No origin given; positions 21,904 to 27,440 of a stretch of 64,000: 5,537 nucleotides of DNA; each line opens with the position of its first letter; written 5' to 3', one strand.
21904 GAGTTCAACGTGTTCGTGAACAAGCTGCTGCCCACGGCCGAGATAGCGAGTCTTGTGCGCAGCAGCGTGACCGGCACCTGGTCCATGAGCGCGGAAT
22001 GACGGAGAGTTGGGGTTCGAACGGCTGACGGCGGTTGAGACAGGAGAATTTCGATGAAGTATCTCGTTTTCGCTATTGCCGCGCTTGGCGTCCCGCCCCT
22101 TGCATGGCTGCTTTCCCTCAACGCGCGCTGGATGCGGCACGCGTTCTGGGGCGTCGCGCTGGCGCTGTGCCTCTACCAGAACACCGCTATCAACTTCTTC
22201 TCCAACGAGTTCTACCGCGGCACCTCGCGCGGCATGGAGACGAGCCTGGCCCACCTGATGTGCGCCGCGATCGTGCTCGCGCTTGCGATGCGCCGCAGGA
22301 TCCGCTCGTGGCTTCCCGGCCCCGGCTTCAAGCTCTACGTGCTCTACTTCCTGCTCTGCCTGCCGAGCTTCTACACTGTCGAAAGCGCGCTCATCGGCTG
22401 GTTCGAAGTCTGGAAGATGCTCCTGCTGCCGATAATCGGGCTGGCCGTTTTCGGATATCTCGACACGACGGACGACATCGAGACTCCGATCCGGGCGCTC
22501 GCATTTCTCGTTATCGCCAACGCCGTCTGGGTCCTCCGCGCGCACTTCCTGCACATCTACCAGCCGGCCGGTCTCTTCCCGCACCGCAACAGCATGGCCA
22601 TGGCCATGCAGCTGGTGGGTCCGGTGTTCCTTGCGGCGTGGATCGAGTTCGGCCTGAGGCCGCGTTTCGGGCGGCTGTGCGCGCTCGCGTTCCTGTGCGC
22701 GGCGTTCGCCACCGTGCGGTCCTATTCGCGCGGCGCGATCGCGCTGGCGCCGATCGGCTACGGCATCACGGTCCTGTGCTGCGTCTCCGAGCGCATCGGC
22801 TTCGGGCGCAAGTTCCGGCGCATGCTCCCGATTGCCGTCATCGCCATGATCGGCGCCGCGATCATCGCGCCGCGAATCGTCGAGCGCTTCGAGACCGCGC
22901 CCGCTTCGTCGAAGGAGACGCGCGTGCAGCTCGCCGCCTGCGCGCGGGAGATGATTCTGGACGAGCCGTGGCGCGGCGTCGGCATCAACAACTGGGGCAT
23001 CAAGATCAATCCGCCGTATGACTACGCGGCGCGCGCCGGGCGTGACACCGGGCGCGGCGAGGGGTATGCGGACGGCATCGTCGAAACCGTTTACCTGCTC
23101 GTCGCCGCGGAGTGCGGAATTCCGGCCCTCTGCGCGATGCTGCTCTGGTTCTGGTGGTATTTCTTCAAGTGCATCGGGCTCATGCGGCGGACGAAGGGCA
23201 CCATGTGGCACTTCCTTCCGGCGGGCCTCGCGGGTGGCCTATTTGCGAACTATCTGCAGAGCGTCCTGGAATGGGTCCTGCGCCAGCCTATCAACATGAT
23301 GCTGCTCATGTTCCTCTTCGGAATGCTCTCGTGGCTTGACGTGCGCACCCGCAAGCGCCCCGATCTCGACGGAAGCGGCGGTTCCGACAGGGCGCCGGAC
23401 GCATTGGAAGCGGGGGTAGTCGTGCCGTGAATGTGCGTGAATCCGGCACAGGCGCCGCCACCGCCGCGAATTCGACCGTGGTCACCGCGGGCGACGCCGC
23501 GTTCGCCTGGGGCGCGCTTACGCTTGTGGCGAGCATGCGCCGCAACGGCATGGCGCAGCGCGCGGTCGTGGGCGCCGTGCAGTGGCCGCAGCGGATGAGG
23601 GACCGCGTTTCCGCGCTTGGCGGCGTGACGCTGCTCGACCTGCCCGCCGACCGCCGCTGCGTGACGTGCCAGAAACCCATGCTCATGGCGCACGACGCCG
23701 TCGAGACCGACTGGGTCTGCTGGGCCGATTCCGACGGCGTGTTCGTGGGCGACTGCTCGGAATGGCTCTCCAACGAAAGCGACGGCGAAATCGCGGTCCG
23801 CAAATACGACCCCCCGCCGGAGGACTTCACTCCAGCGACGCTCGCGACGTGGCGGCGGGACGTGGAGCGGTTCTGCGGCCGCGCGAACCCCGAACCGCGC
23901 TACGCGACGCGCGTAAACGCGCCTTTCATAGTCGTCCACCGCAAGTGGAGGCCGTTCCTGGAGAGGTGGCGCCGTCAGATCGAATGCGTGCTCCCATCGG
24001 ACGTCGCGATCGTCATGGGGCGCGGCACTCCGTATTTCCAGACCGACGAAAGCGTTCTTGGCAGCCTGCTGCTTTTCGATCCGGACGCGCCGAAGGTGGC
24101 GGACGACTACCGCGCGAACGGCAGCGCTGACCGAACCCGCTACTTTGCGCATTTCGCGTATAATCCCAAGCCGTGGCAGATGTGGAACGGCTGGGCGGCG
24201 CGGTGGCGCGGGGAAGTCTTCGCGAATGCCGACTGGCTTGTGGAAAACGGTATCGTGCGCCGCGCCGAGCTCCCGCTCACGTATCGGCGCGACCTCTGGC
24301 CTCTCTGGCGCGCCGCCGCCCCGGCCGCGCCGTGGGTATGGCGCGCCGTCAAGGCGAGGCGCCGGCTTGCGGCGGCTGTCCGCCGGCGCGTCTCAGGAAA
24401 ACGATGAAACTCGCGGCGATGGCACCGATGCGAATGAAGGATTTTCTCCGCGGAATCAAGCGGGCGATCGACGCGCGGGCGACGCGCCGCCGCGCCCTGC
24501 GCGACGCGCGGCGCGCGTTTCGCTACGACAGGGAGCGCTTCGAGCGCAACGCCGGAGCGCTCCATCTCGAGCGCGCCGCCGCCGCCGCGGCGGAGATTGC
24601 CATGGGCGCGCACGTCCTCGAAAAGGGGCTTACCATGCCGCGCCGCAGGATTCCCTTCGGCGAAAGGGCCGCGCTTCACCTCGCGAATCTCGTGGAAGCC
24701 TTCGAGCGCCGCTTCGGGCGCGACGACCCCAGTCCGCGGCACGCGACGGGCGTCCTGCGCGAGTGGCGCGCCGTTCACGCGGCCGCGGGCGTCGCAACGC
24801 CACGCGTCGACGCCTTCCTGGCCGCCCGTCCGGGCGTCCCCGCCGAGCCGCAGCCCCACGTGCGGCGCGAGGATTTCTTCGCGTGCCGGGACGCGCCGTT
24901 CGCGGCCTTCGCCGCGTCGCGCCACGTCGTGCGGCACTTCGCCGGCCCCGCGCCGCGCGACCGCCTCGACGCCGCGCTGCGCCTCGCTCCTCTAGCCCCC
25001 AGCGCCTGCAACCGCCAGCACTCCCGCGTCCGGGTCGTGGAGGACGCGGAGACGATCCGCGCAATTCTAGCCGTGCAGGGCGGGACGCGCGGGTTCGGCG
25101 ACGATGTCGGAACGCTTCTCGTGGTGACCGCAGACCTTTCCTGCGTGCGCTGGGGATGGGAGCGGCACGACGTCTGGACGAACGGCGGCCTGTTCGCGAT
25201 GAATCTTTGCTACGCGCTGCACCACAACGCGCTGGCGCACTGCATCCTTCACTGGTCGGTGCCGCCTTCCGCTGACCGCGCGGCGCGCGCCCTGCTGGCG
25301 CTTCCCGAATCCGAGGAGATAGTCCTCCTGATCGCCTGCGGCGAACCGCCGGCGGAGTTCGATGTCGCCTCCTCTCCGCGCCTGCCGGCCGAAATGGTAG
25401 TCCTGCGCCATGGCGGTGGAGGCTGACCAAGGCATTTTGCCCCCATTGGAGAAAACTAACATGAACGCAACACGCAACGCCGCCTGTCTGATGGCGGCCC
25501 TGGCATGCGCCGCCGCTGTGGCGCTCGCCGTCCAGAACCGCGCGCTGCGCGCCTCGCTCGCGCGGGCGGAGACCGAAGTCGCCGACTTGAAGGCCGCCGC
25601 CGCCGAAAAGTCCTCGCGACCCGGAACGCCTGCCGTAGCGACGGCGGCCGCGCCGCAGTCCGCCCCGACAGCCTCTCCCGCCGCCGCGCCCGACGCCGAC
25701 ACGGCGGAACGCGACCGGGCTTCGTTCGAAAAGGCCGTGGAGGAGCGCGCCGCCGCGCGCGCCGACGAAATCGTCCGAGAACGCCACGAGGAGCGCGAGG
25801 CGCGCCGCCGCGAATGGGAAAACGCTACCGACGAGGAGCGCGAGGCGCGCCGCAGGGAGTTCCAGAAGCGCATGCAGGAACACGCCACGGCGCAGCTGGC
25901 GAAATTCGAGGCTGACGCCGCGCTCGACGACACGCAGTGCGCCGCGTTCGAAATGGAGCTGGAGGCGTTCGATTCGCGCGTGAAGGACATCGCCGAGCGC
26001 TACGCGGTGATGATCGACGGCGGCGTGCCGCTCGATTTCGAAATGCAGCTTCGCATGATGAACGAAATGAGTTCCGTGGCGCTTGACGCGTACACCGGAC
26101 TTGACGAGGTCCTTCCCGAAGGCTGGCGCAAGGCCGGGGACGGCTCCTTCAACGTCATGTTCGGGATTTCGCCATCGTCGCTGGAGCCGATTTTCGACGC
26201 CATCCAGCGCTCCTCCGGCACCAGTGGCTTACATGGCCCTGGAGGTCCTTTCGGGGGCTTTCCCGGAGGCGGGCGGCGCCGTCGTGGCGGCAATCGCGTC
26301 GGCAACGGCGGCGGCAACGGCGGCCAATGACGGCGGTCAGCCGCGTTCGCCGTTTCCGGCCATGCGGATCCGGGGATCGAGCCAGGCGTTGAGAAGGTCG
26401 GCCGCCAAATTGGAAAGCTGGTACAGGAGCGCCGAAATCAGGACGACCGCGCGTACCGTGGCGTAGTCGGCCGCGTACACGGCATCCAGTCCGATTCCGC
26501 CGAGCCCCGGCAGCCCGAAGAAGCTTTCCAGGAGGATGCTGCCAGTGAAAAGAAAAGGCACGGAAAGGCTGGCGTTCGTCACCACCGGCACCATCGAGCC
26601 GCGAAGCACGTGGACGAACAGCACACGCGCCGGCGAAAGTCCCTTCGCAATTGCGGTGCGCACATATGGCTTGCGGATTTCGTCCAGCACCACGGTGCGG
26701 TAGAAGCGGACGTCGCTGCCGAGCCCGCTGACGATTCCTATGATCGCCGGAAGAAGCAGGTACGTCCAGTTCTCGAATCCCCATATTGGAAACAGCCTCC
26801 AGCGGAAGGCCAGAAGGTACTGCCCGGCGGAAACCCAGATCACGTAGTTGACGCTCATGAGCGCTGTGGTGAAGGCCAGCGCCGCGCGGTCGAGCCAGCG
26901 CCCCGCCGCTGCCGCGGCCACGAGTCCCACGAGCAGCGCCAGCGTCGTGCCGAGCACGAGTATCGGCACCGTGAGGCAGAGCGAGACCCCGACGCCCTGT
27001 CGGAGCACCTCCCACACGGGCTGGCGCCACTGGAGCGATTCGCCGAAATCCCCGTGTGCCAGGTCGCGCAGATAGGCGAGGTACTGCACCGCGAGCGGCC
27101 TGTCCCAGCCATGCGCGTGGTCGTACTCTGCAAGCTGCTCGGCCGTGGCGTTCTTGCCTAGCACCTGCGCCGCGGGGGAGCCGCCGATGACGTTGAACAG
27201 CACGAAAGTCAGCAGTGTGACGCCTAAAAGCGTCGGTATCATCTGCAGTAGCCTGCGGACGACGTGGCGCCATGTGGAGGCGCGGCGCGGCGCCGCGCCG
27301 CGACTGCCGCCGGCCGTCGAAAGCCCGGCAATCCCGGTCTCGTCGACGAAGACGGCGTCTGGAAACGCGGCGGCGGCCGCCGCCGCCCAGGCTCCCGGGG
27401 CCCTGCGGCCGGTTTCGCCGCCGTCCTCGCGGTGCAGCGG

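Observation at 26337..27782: DUF523 domain fused in frame to an orphan DppB-like ABC permease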

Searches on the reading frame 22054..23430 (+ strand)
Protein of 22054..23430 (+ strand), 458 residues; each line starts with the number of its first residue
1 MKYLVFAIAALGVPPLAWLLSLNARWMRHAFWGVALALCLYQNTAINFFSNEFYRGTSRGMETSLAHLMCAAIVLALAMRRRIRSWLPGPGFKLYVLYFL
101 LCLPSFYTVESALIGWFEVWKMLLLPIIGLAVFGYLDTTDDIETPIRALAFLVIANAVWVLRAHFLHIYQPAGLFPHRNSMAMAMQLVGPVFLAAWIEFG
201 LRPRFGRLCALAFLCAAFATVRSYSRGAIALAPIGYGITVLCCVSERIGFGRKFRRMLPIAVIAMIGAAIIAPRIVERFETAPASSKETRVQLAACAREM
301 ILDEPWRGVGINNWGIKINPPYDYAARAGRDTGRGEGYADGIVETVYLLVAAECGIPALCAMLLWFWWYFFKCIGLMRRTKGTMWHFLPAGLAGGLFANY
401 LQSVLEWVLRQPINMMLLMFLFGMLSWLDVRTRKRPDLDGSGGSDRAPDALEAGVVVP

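Call 3: search_protein_families(library=pfam, proteins=[window:22054-23430:+], max_evalue=0.01)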
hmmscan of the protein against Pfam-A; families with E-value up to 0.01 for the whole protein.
window:22054-23430:+ (458 aa): 1 family
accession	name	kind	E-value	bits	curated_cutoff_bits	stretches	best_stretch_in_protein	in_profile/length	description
PF04932.20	Wzy_C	-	2.8e-10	40.6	31.7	1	211-361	1-147/149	O-Antigen ligase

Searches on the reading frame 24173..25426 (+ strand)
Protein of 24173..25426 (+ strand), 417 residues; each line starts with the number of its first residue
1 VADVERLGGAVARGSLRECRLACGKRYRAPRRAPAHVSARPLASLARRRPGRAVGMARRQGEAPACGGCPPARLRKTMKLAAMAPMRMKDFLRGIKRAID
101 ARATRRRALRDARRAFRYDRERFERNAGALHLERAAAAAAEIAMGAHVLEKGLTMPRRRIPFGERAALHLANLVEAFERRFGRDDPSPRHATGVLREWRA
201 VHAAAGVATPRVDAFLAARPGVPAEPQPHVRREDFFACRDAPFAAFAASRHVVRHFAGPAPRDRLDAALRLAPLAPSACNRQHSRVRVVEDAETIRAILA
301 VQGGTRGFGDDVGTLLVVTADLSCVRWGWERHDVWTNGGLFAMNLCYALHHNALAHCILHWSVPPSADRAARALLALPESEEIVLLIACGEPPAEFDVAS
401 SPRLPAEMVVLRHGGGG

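Call 3: search_protein_families(library=pfam, proteins=[window:24173-25426:+], max_evalue=0.01)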
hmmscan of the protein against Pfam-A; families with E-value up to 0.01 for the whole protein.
window:24173-25426:+ (417 aa): 2 families
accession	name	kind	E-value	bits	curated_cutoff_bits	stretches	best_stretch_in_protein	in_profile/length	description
PF00881.29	Nitroreductase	-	1.1e-07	32.7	23.5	1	248-299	2-54/167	Nitroreductase family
PF14512.11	TM1586_NiRdase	-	0.0065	16.6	27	0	262-294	157-189/215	Putative TM nitroreductase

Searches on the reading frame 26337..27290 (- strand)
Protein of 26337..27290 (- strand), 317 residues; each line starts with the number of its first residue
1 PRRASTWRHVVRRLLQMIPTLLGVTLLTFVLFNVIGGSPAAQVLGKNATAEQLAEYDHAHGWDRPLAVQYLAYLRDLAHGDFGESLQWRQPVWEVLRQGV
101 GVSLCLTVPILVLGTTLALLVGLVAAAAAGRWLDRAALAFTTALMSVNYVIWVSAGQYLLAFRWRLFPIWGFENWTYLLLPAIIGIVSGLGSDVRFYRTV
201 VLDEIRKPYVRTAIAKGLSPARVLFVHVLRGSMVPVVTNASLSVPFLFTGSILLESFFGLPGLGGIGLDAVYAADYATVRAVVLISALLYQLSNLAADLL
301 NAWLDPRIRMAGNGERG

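Call 29: search_solved_structures(query=window:26337-27290:-, max_evalue=1e-10, show_alignments=1)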
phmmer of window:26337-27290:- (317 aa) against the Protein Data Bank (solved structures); distinct sequences matched with E-value up to 1e-10: 4.
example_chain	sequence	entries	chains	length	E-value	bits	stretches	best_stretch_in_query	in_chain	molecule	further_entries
8z1v_A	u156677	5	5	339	2e-42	148.7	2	175-309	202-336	Dipeptide transport system permease protein DppB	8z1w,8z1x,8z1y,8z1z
8wd9_B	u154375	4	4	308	1.7e-38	135.8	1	9-310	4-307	Probable dipeptide-transport integral membrane protein ABC transporter DppB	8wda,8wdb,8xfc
8z21_A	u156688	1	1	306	8.3e-31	110.6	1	8-309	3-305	Oligopeptide transport system permease protein OppB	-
8j5q_B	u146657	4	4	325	2.2e-26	96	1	8-310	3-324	Putative peptide transport permease protein Rv1283c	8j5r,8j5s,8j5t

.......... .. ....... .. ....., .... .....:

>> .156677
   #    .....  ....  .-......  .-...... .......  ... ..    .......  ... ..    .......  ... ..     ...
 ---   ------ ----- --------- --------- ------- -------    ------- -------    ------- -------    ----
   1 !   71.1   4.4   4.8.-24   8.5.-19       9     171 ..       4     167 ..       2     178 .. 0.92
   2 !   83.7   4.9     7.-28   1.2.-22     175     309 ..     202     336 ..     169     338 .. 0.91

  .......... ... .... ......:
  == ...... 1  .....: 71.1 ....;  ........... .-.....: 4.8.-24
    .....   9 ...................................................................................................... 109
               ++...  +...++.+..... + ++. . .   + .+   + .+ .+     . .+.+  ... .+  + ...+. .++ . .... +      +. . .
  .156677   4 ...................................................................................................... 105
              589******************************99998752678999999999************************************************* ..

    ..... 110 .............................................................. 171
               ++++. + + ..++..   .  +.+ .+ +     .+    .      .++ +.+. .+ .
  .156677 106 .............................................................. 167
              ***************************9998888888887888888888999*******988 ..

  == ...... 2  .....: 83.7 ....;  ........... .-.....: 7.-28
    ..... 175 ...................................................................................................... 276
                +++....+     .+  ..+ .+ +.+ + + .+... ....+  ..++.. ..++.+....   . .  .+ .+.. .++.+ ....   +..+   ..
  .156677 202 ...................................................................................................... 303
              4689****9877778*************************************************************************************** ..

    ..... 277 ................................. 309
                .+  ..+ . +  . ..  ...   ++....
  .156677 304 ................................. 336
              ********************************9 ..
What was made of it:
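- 26337..27269 (-): DppB/OppB-type ABC importer transmembrane subunit, aa 172-481 plus stop (six-TM DppB-type fold by comparison with solved DppB structures). Alignment to DppB 8Z1V/8WD9 starts at their residue 3-4 (call 29).
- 26598..26687 (-): EAA / coupling-helix loop (aa ~366-395), the docking site for an ABC ATPase. Alignment to E. coli DppB (call 29).
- On Type I ABC importer transmembrane subunit, DppB/OppB subfamily: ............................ aligns to the DppB EAA loop (call 29).
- Checked: The EAA loop reads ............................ and aligns to the E. coli DppB sequence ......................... (call 29).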
